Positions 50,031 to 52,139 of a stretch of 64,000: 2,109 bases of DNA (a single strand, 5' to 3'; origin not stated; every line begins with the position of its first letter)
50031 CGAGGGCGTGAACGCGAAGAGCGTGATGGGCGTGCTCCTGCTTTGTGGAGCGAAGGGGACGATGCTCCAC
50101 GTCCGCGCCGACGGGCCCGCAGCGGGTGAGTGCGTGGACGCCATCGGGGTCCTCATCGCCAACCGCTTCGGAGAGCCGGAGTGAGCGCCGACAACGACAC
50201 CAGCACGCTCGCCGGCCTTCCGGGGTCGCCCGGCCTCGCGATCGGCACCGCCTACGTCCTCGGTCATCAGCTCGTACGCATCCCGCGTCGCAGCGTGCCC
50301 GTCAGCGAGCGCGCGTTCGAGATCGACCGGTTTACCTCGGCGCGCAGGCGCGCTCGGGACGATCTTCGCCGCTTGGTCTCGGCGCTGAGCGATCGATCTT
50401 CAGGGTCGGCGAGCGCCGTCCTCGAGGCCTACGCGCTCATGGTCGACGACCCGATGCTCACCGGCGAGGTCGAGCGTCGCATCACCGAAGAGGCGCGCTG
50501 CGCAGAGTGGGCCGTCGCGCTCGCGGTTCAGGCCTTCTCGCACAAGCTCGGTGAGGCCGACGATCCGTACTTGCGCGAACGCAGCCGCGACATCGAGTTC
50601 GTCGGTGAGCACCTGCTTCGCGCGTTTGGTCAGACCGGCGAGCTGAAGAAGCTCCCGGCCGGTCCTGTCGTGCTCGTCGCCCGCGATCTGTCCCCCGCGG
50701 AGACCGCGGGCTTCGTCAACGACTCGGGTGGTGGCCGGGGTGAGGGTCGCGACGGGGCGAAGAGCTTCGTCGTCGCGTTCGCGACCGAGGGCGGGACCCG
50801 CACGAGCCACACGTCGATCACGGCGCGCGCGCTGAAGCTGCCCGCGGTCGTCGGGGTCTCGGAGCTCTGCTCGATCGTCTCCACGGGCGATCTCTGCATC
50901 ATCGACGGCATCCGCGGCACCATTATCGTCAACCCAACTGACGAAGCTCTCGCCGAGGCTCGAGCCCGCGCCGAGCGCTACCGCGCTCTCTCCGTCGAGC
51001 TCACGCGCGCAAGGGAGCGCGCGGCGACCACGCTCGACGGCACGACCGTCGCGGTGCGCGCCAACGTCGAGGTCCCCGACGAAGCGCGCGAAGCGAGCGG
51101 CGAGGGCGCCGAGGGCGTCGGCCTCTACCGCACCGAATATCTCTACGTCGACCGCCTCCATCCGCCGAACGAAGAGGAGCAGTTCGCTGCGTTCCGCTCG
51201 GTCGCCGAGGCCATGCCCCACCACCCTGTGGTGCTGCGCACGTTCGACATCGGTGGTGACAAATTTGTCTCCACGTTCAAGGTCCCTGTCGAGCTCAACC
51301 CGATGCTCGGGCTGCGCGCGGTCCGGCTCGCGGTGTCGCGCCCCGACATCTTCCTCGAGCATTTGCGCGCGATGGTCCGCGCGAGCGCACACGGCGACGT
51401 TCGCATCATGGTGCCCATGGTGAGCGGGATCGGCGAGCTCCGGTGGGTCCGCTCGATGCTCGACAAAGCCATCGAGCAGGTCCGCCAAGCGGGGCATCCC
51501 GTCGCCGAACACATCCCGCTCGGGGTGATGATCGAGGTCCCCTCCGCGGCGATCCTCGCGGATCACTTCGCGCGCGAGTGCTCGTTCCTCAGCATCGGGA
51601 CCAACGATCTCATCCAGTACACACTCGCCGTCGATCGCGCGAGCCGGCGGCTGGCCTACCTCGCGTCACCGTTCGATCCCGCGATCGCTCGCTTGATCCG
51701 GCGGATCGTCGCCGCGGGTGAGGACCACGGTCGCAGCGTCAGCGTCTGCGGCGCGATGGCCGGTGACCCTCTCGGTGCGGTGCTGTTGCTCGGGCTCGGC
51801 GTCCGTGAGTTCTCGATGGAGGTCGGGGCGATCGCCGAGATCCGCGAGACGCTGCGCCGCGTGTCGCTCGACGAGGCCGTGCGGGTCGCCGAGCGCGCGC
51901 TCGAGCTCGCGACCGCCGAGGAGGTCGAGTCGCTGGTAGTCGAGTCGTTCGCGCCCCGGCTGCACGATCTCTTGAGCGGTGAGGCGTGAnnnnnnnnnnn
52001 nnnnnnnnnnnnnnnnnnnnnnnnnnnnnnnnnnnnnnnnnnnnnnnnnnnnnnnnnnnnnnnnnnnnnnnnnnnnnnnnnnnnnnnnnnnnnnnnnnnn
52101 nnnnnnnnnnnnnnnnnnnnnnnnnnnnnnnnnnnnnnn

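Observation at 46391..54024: Complete hpf-ptsN-hprK-rapZ-HPr-EI cluster extended by a beta-propeller lipoprotein and a YceI-like gene through serial 4-nt start/stop overlaps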

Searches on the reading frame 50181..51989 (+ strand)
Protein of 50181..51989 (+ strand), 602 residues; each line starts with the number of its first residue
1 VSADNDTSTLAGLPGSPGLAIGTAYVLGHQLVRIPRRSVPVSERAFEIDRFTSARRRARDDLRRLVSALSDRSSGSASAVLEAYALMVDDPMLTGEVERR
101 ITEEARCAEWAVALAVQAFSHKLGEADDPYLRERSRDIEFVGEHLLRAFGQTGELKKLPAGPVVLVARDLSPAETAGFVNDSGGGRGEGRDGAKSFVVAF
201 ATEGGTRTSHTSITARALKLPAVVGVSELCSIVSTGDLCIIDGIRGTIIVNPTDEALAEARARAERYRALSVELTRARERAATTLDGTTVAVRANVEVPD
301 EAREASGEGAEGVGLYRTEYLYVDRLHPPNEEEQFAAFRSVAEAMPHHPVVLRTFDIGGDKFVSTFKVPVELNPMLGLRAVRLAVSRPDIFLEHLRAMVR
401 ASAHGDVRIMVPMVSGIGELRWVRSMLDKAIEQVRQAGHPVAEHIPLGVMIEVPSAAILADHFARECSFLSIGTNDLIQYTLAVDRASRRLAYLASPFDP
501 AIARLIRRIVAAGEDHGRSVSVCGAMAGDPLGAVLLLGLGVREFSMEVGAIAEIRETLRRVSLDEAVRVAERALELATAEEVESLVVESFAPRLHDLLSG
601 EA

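Call 11: search_protein_families(library=pfam, proteins=[window:50181-51989:+], max_evalue=0.01)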
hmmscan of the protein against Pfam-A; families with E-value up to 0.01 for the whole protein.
window:50181-51989:+ (602 aa): 3 families
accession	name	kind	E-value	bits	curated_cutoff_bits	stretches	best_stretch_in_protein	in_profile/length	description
PF02896.24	PEP-utilizers_C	-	2.4e-104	349.1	22.8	1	275-561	5-291/293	PEP-utilising enzyme, PEP-binding domain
PF05524.18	PEP-utilisers_N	-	4.4e-28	98.3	24.4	1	12-134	2-121/121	PEP-utilising enzyme, N-terminal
PF00391.29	PEP-utilizers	-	4.8e-15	55.4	23.1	1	162-246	4-72/72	PEP-utilising enzyme, mobile domain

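Call 12: search_protein_families(library=ncbifam, proteins=[window:50181-51989:+], max_evalue=0.01)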
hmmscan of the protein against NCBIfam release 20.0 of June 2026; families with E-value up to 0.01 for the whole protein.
window:50181-51989:+ (602 aa): 16 families
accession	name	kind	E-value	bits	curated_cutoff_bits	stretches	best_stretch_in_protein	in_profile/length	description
TIGR01417.1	PTS_I_fam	equivalog_domain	8e-155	516.5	341.7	1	11-586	2-564/565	phosphoenolpyruvate--protein phosphotransferase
NF008382.0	PRK11177.1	equivalog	6.6e-145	484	824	1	11-588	3-567/575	phosphoenolpyruvate-protein phosphotransferase PtsI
NF008283.0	PRK11061.1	equivalog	3.9e-113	379.2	583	1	8-589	169-734/748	phosphoenolpyruvate--protein phosphotransferase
NF005057.0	PRK06464.1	equivalog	5.3e-53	180.2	598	2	338-562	561-789/798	phosphoenolpyruvate synthase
TIGR01418.1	PEP_synth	equivalog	2.2e-48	165.2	739.75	2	338-561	555-782/784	pyruvate, water dikinase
TIGR01828.1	pyru_phos_dikin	equivalog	1e-32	113.1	843.45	2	370-489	651-776/865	pyruvate, phosphate dikinase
NF008478.1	PRK11377.1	equivalog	3.7e-19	69.1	520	1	17-249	255-471/473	dihydroxyacetone kinase phosphoryl donor subunit DhaM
NF004882.0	PRK06241.2-3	equivalog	3e-07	28.9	850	1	201-249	769-817/827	phosphoenolpyruvate synthase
NF052631.1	prodigiosin_PigC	equivalog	1.7e-06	26.2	1300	1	202-251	833-882/883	prodigiosin ligase PigC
NF004883.0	PRK06241.2-4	equivalog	5.8e-06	24.7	1063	1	203-265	865-926/928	phosphoenolpyruvate synthase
NF052632.1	undecylprod_RedH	equivalog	8.4e-06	24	1350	1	201-249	828-876/880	undecylprodigiosin ligase RedH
NF006153.0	PRK08296.1-5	subfamily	0.00012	20.6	578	1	197-249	552-604/608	hypothetical protein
NF006150.0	PRK08296.1-2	subfamily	0.00012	20.4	650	1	199-260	553-615/633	hypothetical protein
NF004881.0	PRK06241.2-2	equivalog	0.00017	20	883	1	203-254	842-894/898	phosphoenolpyruvate synthase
NF004878.0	PRK06241.1-3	subfamily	0.00052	18.2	945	1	199-250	837-888/891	phosphoenolpyruvate synthase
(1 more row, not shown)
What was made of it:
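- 50181..51989 (+): ptsI, Enzyme I without a GAF domain (602 aa). GTGA overlap with ptsH. It has three PEP-utiliser domains and nothing else (calls 11, 12).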

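Call 14: find_related_loci(query=window:50181-51989:+, collection=genome_contigs, flank=10000)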
Query window:50181-51989:+ (602 aa) in genome_contigs; peptide patterns used: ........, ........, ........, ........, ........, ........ (x = any residue, [..] = any of these).
175 stretches matched a pattern; 10 encode a relative of the query (tblastn E <= 1e-3); 10 distinct loci.
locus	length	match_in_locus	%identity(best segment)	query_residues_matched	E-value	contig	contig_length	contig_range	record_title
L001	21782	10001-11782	71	1-600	0e+0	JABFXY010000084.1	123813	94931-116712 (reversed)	MAG: Polyangiaceae bacterium isolate Bin8.16 NODE_20_length_123813_cov_5.948653, whole genome shotgun sequence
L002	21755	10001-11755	62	7-601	0e+0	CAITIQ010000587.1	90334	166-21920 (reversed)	MAG: uncultured delta proteobacterium isolate ErkenSummer_bin-6818 genome assembly, contig: bin-6818:587/673, whole geno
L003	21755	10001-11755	62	7-601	0e+0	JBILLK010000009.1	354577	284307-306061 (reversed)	MAG: Polyangiaceae bacterium isolate ME2017-07-27_3300044645_group7_bin87 Rohwer_bin1489_scaffold_9_c1, whole genome sho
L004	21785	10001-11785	70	1-602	0e+0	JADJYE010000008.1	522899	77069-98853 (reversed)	MAG: Polyangiaceae bacterium isolate Lyne_18-Q3-R50-59_BAT3C.601 tig00006518-10-5221030, whole genome shotgun sequence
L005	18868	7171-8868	37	7-586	5e-115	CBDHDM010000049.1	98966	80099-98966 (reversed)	MAG: Endozoicomonas sp. isolate d02949b9-6f41-4675-acba-c16c0c6ff2bf genome assembly, contig: contig_48, whole genome sh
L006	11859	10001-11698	37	7-586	3e-114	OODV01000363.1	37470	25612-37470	uncultured Endozoicomonas sp. strain Endozoicomonas cretensis sp. genome assembly, contig: NODE_28_length_37470_cov_67.3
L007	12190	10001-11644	34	10-559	2e-91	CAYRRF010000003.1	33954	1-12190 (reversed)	MAG TPA_asm: uncultured Bdellovibrionales bacterium isolate SRP278252_co1_172 genome assembly, contig: NODE_1946_length_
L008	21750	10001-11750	35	1-589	2e-84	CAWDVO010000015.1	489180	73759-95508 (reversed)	MAG: Candidatus Brocadiaceae bacterium isolate MFD05684.bin.2.199 genome assembly, contig: contig_53606, whole genome sh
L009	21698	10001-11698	37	7-586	8e-116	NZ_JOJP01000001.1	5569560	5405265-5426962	Endozoicomonas elysicola strain DSM 22380 scaffold00001, whole genome shotgun sequence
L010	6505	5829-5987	38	202-254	2e-7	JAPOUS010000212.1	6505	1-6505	MAG: Cellvibrionales bacterium isolate CLI1_bin_2 NODE_609_length_6505_cov_11.4896, whole genome shotgun sequence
